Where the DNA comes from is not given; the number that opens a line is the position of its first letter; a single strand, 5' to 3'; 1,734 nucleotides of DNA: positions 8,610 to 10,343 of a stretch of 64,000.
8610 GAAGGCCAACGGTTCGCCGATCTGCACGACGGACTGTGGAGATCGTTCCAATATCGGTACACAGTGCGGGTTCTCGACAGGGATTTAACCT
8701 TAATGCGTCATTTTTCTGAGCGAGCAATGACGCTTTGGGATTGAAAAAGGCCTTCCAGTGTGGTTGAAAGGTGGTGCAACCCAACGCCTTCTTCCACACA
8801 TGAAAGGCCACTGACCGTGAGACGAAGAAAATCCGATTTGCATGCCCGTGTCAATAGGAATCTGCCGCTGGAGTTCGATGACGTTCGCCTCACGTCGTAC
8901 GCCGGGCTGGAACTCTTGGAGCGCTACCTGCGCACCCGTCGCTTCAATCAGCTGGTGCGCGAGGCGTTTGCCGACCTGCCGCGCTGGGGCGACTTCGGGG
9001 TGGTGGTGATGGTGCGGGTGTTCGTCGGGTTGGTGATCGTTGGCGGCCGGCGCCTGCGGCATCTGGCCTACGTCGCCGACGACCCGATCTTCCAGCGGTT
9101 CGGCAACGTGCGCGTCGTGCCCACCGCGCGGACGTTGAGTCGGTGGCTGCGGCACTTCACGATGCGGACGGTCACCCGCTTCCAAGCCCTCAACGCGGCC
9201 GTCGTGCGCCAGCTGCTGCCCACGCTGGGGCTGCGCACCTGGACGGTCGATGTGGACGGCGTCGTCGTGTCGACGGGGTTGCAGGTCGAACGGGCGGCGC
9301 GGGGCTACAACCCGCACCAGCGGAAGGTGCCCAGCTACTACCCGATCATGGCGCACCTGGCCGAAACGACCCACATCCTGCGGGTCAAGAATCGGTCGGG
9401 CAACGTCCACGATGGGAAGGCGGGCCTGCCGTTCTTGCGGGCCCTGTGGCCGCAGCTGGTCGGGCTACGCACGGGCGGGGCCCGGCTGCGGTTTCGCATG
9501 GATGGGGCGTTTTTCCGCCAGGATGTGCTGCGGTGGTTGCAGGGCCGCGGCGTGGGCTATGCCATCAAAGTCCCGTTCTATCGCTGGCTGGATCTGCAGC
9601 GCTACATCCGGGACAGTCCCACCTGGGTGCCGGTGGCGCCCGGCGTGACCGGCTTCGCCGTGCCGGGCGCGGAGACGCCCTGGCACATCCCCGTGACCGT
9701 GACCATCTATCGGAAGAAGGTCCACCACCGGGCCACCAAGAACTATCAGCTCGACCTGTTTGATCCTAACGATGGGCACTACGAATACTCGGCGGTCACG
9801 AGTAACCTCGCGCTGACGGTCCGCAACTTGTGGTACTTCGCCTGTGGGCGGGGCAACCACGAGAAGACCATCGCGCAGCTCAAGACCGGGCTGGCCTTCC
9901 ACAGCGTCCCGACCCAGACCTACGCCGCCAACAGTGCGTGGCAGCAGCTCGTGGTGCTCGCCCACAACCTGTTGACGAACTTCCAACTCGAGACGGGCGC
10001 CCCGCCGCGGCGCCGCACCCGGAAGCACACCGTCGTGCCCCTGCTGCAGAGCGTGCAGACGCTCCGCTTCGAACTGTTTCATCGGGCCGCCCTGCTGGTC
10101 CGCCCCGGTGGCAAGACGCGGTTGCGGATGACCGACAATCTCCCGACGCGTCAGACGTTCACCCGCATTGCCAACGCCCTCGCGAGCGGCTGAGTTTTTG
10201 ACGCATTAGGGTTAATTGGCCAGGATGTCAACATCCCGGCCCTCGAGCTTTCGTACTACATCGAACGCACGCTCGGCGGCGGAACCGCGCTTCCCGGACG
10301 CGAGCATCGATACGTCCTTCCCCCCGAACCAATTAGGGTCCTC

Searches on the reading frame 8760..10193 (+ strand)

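Call 84: search_protein_families(library=pfam, proteins=[window:8760-10193:+], max_evalue=0.00001)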
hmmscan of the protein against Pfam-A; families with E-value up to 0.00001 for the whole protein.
window:8760-10193:+ (477 aa): 2 families
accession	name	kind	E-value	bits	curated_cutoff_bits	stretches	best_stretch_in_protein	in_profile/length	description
PF13701.12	DDE_Tnp_1_4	-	6.7e-34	117.3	34.7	2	31-271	5-246/435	Transposase DDE domain group 1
PF01609.27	DDE_Tnp_1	-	7e-14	52.5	23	1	161-404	5-200/200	Transposase DDE domain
